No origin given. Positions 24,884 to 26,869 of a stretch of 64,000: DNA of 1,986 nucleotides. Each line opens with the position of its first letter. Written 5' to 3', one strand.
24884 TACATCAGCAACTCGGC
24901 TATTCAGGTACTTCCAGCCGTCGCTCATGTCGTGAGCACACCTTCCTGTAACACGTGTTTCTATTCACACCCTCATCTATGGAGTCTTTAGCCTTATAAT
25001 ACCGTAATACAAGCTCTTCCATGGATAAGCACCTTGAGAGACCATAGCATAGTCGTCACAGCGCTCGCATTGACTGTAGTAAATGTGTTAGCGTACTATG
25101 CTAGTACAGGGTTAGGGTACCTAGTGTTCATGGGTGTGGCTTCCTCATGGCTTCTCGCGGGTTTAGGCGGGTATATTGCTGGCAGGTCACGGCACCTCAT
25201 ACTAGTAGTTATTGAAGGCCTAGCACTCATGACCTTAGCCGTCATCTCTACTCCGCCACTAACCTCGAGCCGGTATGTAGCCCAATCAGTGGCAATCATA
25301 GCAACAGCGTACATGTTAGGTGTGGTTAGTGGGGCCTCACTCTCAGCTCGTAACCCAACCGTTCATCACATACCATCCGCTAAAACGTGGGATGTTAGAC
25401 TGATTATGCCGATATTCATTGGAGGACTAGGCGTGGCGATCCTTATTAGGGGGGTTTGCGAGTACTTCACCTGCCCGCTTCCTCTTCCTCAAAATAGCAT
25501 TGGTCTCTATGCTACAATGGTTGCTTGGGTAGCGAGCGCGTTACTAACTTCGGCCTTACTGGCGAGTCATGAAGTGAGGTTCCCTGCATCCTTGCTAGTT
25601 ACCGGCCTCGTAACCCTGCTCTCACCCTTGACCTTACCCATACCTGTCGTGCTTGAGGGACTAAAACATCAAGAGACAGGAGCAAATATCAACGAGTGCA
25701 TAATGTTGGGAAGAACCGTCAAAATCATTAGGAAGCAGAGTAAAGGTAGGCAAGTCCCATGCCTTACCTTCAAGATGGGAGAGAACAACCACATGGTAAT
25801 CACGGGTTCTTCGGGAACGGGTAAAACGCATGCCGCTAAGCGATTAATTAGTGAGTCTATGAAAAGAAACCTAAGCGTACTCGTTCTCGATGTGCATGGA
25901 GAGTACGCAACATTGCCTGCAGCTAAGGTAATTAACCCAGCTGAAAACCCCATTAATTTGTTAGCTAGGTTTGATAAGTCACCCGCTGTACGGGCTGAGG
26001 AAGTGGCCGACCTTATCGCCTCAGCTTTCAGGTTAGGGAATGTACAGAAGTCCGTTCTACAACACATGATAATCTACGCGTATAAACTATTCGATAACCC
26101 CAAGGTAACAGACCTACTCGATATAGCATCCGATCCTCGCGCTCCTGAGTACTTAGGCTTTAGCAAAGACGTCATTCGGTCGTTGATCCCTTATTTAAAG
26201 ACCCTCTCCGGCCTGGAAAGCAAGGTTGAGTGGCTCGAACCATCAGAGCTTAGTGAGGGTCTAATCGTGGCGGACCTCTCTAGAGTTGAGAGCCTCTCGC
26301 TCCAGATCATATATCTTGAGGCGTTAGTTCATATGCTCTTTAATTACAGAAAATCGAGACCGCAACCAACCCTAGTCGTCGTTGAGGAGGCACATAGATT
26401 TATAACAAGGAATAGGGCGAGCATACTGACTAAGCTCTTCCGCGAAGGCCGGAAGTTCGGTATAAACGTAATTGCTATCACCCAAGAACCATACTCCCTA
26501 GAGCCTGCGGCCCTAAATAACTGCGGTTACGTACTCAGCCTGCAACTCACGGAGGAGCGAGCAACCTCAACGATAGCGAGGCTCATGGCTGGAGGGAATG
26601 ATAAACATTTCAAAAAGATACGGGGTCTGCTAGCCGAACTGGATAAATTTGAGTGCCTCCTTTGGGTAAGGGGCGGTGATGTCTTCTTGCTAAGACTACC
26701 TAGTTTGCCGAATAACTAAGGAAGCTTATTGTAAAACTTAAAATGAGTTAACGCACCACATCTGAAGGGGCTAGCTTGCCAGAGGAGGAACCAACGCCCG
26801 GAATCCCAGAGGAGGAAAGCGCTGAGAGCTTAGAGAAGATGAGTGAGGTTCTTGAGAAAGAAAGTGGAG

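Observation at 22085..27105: Polytopic-membrane HerA/FtsK-like ATPase divergently paired with an Lhr-type helicase: candidate membrane DNA-translocation module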

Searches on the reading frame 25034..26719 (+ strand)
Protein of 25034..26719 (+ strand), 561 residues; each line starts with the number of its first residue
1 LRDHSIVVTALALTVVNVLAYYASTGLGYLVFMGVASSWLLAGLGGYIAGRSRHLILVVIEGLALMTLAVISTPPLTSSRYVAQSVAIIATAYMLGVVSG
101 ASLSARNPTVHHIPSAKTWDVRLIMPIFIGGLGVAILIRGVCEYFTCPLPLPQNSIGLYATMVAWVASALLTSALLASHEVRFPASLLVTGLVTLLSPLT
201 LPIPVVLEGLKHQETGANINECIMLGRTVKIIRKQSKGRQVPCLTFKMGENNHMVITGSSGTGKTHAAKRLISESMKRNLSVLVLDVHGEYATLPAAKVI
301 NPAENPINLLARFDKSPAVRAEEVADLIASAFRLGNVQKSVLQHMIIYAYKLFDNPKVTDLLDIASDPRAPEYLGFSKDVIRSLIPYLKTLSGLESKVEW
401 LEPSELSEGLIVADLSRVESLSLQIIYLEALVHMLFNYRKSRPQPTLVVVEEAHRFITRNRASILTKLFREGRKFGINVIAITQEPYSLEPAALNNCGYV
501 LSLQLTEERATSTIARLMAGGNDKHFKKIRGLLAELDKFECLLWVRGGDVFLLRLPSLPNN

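Call 3: search_protein_families(library=pfam, proteins=[window:25034-26719:+], max_evalue=0.1)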
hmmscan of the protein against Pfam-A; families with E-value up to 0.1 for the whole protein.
window:25034-26719:+ (561 aa): 22 families
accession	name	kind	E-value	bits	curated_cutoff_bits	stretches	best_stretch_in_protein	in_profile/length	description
PF01935.23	DUF87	-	5.4e-13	50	23.2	1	252-350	24-124/220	Helicase HerA, central domain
PF10412.15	TrwB_AAD_bind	-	2.4e-09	37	20.5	1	249-293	13-57/387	Type IV secretion-system coupling protein DNA-binding domain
PF12846.13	AAA_10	-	1.4e-06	28.1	27.5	1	419-542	216-338/362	AAA-like domain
PF13401.12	AAA_22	-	9.2e-06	26.4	27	1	251-287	5-41/130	AAA domain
PF00004.35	AAA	-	9.3e-06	26.6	21.2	0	428-498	42-124/131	ATPase family associated with various cellular activities (AAA)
PF19044.6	P-loop_TraG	-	0.00016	20.9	25.8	1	250-294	28-72/413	TraG P-loop domain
PF13191.12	AAA_16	-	0.00021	22.3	32.6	1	249-473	22-160/167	AAA ATPase domain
PF05872.18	HerA_C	-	0.00035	19.8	22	1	243-297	14-67/502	Helicase HerA-like C-terminal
PF20720.3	nSTAND3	-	0.00056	20.1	27.2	1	249-286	15-52/155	Novel STAND NTPase 3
PF00270.35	DEAD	-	0.00097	19.3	26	0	423-472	97-145/167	DEAD/DEAH box helicase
PF25199.1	nSTAND_NTPase5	-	0.0093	16.2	34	0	250-293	40-84/145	Novel STAND NTPase 5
PF09848.15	SLFN-g3_helicase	-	0.013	15.2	24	0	254-279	4-31/354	Schlafen group 3, DNA/RNA helicase domain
PF12775.13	AAA_7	-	0.028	14.4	25.8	1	248-286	30-68/181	P-loop containing dynein motor region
PF13604.12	AAA_30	-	0.035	14.3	27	0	251-286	18-53/191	AAA domain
PF13479.12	AAA_24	-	0.043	14.1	27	1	251-289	2-32/195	AAA domain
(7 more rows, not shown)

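Call 4: search_protein_families(library=ncbifam, proteins=[window:25034-26719:+], max_evalue=0.1)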
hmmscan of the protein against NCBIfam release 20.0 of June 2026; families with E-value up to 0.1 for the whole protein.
window:25034-26719:+ (561 aa): 21 families
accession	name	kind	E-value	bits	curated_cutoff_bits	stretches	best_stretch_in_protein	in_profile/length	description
NF053655.1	CedD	equivalog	2.1e-26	92.7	600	1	252-497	222-471/527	DNA-translocating ATPase CedD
NF041017.1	DNA_import_CedB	equivalog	5.2e-17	61.7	700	1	246-489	270-519/590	DNA import protein CedB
NF042943.1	HerA_antiphage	equivalog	1.3e-16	60.3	800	2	344-532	343-529/566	anti-phage-associated helicase HerA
NF033849.1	ser_rich_anae_1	subfamily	5.6e-13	47.2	650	2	423-517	997-1102/1163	serine-rich protein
NF045975.1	VirB4_plasma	equivalog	1.3e-12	46.3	590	2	250-294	514-558/894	Mbov_0397 family ICE element conjugal transfer ATPase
NF040937.1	HerA_Thermprot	equivalog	2.7e-11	42.6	800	2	439-501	344-410/487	DNA double-strand break repair helicase HerA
NF042944.1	HerA_antiphage_2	equivalog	8.9e-11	41.2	850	2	440-519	423-509/576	anti-phage-associated helicase HerA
NF040819.1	helicase_HerA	equivalog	6e-10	38.3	970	2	437-494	395-456/561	DNA double-strand break repair helicase HerA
TIGR02746.1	TraC-F-type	equivalog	2.2e-09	35.8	567.05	1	246-485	424-684/800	type IV secretion system protein TraC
NF045971.1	conju_CD1110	equivalog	3.8e-06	25.4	325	1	250-296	414-461/752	VirB4-like conjugal transfer ATPase, CD1110 family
NF038214.1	IS21_help_AAA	equivalog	0.00068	19.4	200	1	250-305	89-144/232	IS21-like element helper ATPase IstB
TIGR02759.1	TraD_Ftype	equivalog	0.00079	18.3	521.35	1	215-292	139-217/566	type IV conjugative transfer system coupling protein TraD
TIGR03928.1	T7_EssCb_Firm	equivalog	0.002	15.8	778.4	0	231-276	791-835/1296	type VII secretion protein EssC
TIGR03925.1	T7SS_EccC_b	equivalog_domain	0.0025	16.1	346.55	1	239-279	349-389/564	type VII secretion protein EccCb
NF041214.1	plasmid_TraB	equivalog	0.0099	14.4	800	0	251-286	248-284/639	plasmid transfer protein TraB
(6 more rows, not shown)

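Call 6: find_homologous_proteins(query=window:25034-26719:+)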
Query window:25034-26719:+ (561 aa): 80 proteins with E <= 0.001 among 8000 candidates.
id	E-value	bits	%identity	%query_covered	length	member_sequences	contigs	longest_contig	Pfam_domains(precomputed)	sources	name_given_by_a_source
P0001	0.0e+0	1221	100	100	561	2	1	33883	PF10412.16,PF01935.24,PF00004.36,PF13401.13,PF12846.14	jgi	-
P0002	0.0e+0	1068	86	99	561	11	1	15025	PF10412.16,PF01935.24,PF00004.36,PF13401.13,PF12846.14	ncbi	-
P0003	0.0e+0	1047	85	99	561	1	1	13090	PF10412.16,PF01935.24,PF00004.36,PF13401.13,PF12846.14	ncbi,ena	-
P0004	0.0e+0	1045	85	99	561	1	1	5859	PF10412.16,PF01935.24,PF12846.14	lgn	-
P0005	0.0e+0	1033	83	99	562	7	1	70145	PF10412.16,PF01935.24,PF00004.36,PF13401.13,PF12846.14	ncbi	-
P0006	1.8e-289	979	76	100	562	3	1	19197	PF10412.16,PF01935.24,PF00004.36,PF12846.14,PF20720.4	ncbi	-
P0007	2.6e-288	975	77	99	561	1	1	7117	PF10412.16,PF19044.7,PF01935.24,PF00004.36,PF13401.13,PF12846.14,PF20720.4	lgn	-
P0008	2.3e-287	972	77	99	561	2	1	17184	PF10412.16,PF19044.7,PF01935.24,PF12846.14,PF20720.4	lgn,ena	-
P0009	3.1e-278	942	74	99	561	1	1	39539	PF10412.16,PF19044.7,PF01935.24,PF00004.36,PF13401.13,PF20720.4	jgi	-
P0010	1.4e-183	630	89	57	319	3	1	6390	PF10412.16,PF19044.7,PF01935.24,PF00004.36,PF13401.13,PF12846.14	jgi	-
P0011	6.3e-149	515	45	98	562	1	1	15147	PF10412.16,PF01935.24,PF00004.36,PF13401.13,PF12846.14,PF20720.4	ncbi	-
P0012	2.0e-143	497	43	99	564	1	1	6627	PF01935.24,PF05872.19,PF20720.4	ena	-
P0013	4.7e-142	493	44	98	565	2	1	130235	PF01935.24,PF05872.19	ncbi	-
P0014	3.3e-82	295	35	96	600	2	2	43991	PF10412.16,PF01935.24,PF13401.13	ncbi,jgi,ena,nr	ncbi:MAG: hypothetical protein B6U73_00595 [Desulfurococcales archaeon ex4484_204]|nr:MAG: hypotheti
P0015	3.9e-78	282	33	92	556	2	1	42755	PF10412.16,PF01935.24,PF13401.13,PF12846.14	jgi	-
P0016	9.7e-75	271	33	90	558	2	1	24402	PF10412.16,PF01935.24,PF13401.13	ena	-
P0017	1.5e-74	270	40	64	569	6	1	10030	PF10412.16,PF01935.24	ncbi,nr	ncbi:MAG: ATP-binding protein [Desulfurococcales archaeon]|nr:ATP-binding protein [Desulfurococcales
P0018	3.7e-71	259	40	65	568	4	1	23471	PF10412.16,PF01935.24,PF05872.19,PF13401.13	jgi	-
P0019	2.5e-69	253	32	99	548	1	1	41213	PF10412.16,PF01935.24,PF13401.13,PF25199.2,PF13191.13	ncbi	-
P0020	5.4e-69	252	34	97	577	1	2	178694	PF10412.16,PF19044.7,PF01935.24,PF05872.19,PF13401.13,PF12846.14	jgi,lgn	jgi:energy-coupling factor transporter ATP-binding protein EcfA2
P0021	7.9e-66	241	37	67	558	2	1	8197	PF10412.16,PF01935.24,PF13401.13,PF13191.13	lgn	-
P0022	2.0e-48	184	30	71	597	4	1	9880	PF00270.36,PF00437.27,PF00004.36,PF13401.13,PF12846.14,PF05673.20,PF13191.13,PF03205.21,PF10412.16,PF01656.30,PF01935.24,PF12775.14,PF25199.2,PF20720.4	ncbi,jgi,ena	-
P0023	4.1e-39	153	30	69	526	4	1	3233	PF10412.16,PF01935.24,PF05872.19,PF13401.13,PF13191.13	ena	-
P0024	6.2e-36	143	30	66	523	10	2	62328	PF10412.16,PF01935.24,PF05872.19,PF13401.13,PF12846.14,PF13191.13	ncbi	-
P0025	1.6e-10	59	38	13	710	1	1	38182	PF01935.24,PF05872.19,PF02534.21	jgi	jgi:DNA helicase HerA-like ATPase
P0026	2.7e-10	58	39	10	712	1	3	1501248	PF01935.24,PF05872.19,PF02534.21,PF01580.25,PF04434.23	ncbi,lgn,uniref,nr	ncbi:hypothetical protein CF15_07235 [Pyrodictium occultum]|uniref:SWIM-type domain-containing prote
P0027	7.3e-10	57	41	11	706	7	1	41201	PF01935.24,PF05872.19,PF01580.25,PF04851.22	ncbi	-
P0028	8.5e-10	56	24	48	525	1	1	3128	PF01935.24,PF12846.14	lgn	-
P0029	1.0e-9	56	25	48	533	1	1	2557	PF01935.24,PF05872.19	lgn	-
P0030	1.3e-9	56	23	50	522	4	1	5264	PF01935.24,PF09378.17,PF05872.19,PF12846.14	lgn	-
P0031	2.3e-9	55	34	13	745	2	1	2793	PF01935.24,PF05872.19,PF02534.21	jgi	-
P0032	3.0e-9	54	45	10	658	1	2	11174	PF01935.24,PF05872.19,PF01580.25,PF04851.22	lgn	-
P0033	8.4e-9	53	33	17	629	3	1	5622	PF10412.16,PF01935.24,PF05872.19,PF01580.25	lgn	-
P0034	9.2e-9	53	37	13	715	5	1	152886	PF01935.24,PF05872.19,PF02534.21,PF04851.22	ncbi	-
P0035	1.2e-8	52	24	50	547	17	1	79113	PF01935.24,PF05872.19,PF12846.14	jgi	jgi:DNA helicase HerA-like ATPase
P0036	1.3e-8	52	34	17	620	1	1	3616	PF10412.16,PF01935.24,PF05872.19,PF12846.14,PF01580.25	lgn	-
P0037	2.1e-8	52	26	49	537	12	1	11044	PF01935.24,PF05872.19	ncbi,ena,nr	ncbi:MAG TPA: ATP-binding protein [Candidatus Bathyarchaeota archaeon]|nr:ATP-binding protein [Candi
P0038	2.3e-8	52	40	13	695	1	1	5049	PF01935.24,PF05872.19,PF02534.21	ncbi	ncbi:MAG: ATP-binding protein [Pyrodictiaceae archaeon]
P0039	2.3e-8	52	27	50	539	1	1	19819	PF01935.24,PF05872.19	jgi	jgi:DNA helicase HerA-like ATPase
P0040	3.5e-8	51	23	48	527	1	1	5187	PF01935.24,PF05872.19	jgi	-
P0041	3.6e-8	51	33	17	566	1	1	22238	PF01935.24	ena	-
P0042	4.2e-8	51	30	14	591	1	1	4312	PF01935.24,PF05872.19,PF01580.25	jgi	jgi:uncharacterized protein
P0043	7.2e-8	50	33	17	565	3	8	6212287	PF10412.16,PF01935.24,PF05872.19,PF01580.25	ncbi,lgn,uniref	ncbi:ATP-binding protein [Mycolicibacterium senegalense]|uniref:ATP-binding protein n=1 Tax=Mycolici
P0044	1.2e-7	49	29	20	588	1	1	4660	PF01935.24,PF05872.19,PF01580.25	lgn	-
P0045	1.4e-7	49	24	45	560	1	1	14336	PF10412.16,PF01935.24,PF05872.19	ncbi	-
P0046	1.5e-7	49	24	47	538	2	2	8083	PF10412.16,PF01935.24,PF05872.19,PF12846.14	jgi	-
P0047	2.3e-7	48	25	47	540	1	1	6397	PF01935.24,PF05872.19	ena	-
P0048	2.5e-7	48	28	20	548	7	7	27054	PF01935.24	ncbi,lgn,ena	-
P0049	3.5e-7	48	32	18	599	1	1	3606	PF01935.24,PF05872.19,PF01580.25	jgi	jgi:hypothetical protein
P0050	4.7e-7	47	25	48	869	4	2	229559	PF01935.24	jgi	jgi:DNA helicase HerA-like ATPase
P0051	4.8e-7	47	23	48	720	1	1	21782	PF01935.24,PF05872.19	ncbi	ncbi:MAG: helicase HerA domain-containing protein [Thermoplasmatota archaeon]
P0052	6.0e-7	47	31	17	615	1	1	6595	PF10412.16,PF01935.24,PF05872.19,PF01580.25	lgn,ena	-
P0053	6.1e-7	47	26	45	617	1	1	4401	PF10412.16,PF01935.24,PF09378.17,PF05872.19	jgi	-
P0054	6.3e-7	47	33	15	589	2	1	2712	PF01935.24,PF05872.19,PF01580.25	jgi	jgi:DNA helicase HerA-like ATPase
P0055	6.8e-7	47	33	20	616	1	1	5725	PF10412.16,PF01935.24,PF05872.19,PF01580.25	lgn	-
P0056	7.2e-7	47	32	20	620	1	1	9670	PF10412.16,PF01935.24,PF05872.19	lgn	-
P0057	8.3e-7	46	24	46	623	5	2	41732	PF01935.24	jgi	jgi:DNA helicase HerA-like ATPase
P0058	1.2e-6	46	33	16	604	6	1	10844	PF10412.16,PF01935.24,PF05872.19,PF01580.25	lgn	-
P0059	2.1e-6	45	32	16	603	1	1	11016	PF01935.24,PF05872.19,PF01580.25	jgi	jgi:hypothetical protein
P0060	2.1e-6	45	29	20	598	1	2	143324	PF10412.16,PF01935.24,PF05872.19,PF01580.25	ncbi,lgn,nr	ncbi:MAG TPA: ATP-binding protein [Rhizomicrobium sp.]|nr:ATP-binding protein [Rhizomicrobium sp.]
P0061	3.9e-6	44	31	17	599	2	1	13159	PF01935.24,PF05872.19,PF01580.25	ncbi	-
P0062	4.6e-6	44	33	16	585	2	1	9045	PF10412.16,PF01935.24,PF05872.19,PF01580.25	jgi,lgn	jgi:hypothetical protein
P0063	5.2e-6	44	26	47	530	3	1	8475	PF10412.16,PF01935.24,PF12846.14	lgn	-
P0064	5.4e-6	44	27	45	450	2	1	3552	PF01935.24,PF05872.19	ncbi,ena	-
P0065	6.3e-6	44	23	51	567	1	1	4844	PF01935.24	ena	-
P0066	6.7e-6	43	23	51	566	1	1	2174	PF01935.24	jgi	jgi:uncharacterized protein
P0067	8.5e-6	43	29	19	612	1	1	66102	PF01935.24,PF05872.19,PF01580.25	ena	-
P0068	1.2e-5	43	36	11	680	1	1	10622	PF01935.24,PF05872.19,PF13619.12,PF01580.25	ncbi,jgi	jgi:DNA helicase HerA-like ATPase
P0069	2.9e-5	41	29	16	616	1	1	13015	PF01935.24,PF05872.19,PF01580.25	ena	-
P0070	3.7e-5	41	30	18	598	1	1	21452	PF10412.16,PF01935.24,PF05872.19,PF01580.25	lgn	-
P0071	4.7e-5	41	34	18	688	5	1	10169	PF01935.24,PF01580.25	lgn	-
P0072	1.3e-4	39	35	14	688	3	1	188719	PF10412.16,PF01935.24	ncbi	ncbi:ATP-binding protein [Dermabacter hominis]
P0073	1.4e-4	39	22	53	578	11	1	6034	PF10412.16,PF01935.24,PF02534.21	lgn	-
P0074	1.7e-4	39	29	22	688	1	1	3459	PF01935.24,PF01580.25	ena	-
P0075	3.9e-4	38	27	19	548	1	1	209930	PF01935.24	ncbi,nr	ncbi:ATP-binding protein [SAR202 cluster bacterium AC-409-J13_OGT_754m]|nr:ATP-binding protein [SAR2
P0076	4.3e-4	37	22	50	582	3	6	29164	PF01935.24,PF09378.17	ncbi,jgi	-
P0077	4.5e-4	37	24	47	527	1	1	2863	PF10412.16,PF01935.24,PF05872.19,PF12846.14,PF01580.25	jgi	jgi:DNA helicase HerA-like ATPase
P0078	7.6e-4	37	38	10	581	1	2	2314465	PF01935.24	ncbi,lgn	-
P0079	8.1e-4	37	29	18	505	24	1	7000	PF01935.24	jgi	-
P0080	8.5e-4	36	22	50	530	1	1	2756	PF01935.24,PF09378.17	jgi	-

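Call 13: find_related_loci(query=A1, collection=genome_contigs, flank=10000)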
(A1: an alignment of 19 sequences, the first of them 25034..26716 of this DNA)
Query A1 (561 aa) in genome_contigs; peptide patterns used: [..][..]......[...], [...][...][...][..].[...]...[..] (x = any residue, [..] = any of these).
575 stretches matched a pattern; 432 encode a relative of the query (tblastn E <= 1e-3); the best 80 are kept; 80 distinct loci.
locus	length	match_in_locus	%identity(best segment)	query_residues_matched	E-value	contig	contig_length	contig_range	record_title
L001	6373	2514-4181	86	1-556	0e+0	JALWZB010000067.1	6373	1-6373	MAG: Desulfurococcales archaeon isolate T2_metabat1_scaf2bin.068 T2_NODE_21854_length_6373_cov_3.786744, whole genome sh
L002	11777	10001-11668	85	1-556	0e+0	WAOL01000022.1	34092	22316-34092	MAG: Desulfurococcales archaeon isolate S143_97_esom k151_22905, whole genome shotgun sequence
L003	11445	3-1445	76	81-561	0e+0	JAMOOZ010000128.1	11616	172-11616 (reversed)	MAG: Desulfurococcales archaeon isolate 4559-240_maxbin2_scaf2bin.156 4559-240_scaffold_3041_c1, whole genome shotgun se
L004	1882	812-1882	82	1-357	0e+0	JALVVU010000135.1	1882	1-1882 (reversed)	MAG: Desulfurococcales archaeon isolate M10_metabat1_scaf2bin.047 M10_NODE_48351_length_1882_cov_17.129345, whole genome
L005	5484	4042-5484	43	3-484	1e-115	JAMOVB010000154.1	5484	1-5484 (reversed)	MAG: Desulfurococcales archaeon isolate PIR-30_metabat1_scaf2bin.058_VB PIR-30_scaffold_7043_c1, whole genome shotgun se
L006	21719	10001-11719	35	10-550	5e-91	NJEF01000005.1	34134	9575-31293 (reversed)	MAG: Desulfurococcales archaeon ex4484_204 ex4484_204_scaffold_1508_length_34134__count_3783, whole genome shotgun seque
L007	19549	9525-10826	35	127-549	2e-80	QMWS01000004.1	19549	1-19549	MAG: Thermoprotei archaeon isolate B83_G16 B83_Guay16_scaffold_01321, whole genome shotgun sequence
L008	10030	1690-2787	40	188-548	2e-80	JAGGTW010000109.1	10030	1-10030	MAG: Desulfurococcales archaeon isolate AUK058 PB_MBMC_012_c_000000000021, whole genome shotgun sequence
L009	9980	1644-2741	40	188-549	6e-79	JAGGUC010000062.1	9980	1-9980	MAG: Desulfurococcales archaeon isolate AUK064 PB_MBMC_018_c_000000000017, whole genome shotgun sequence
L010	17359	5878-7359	34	38-542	7e-77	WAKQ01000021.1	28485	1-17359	MAG: Desulfurococcales archaeon isolate S013_73 k151_92736, whole genome shotgun sequence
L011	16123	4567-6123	32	40-549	6e-77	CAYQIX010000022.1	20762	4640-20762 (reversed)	MAG TPA_asm: uncultured Desulfurococcaceae archaeon isolate binchicken_co6_527 genome assembly, contig: NODE_2483_length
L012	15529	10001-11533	32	39-548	3e-73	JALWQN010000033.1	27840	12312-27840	MAG: Desulfurococcales archaeon isolate M2_metabat1_scaf2bin.068 M2_NODE_1413_length_27840_cov_3.102443, whole genome sh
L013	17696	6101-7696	31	1-543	5e-73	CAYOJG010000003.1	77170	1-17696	MAG TPA_asm: uncultured Desulfurococcaceae archaeon isolate binchicken_co256_980 genome assembly, contig: NODE_237_lengt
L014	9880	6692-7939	30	155-555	1e-51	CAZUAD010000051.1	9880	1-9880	MAG TPA_asm: uncultured Desulfurococcaceae archaeon isolate SRP141552_co1_87 genome assembly, contig: NODE_3362_length_9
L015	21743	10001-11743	27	8-546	5e-48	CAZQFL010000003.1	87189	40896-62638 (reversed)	MAG TPA_asm: uncultured Desulfurococcaceae archaeon isolate SRP141559_co1_156 genome assembly, contig: NODE_46_length_87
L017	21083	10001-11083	30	185-554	4e-42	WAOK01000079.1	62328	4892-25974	MAG: Desulfurococcales archaeon isolate S143_70_esom k151_469353, whole genome shotgun sequence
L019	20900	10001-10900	32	251-532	4e-31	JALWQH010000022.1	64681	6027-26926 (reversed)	MAG: Desulfurococcales archaeon isolate M2_metabat1_scaf2bin.040 M2_NODE_269_length_64681_cov_8.844874, whole genome sho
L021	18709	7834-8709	32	251-523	8e-28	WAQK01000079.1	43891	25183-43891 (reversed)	MAG: Pyrodictiaceae archaeon isolate S146_92_esom k151_571365, whole genome shotgun sequence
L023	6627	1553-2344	31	253-515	7e-25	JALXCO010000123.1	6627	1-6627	MAG: Desulfurococcales archaeon isolate T2_metabat2_scaf2bin.174 T2_NODE_20316_length_6627_cov_1.784308, whole genome sh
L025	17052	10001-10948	28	251-536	1e-24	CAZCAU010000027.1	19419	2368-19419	MAG TPA_asm: uncultured Desulfurococcales archaeon isolate SRP141559_co1_23 genome assembly, contig: NODE_1362_length_19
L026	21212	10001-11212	28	128-519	7e-24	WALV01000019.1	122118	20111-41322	MAG: Candidatus Tiamatella sp. isolate S016_46_esom k151_294001, whole genome shotgun sequence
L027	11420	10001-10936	29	248-543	1e-23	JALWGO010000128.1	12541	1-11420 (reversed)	MAG: Thermoprotei archaeon isolate T11_metabat2_scaf2bin.179 T11_NODE_2293_length_12541_cov_2.894796, whole genome shotg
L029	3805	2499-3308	27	253-522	4e-21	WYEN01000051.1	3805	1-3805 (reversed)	MAG: Desulfurococcales archaeon isolate EvPrim.Bin15 NODE_2921_length_3805_cov_28.9503, whole genome shotgun sequence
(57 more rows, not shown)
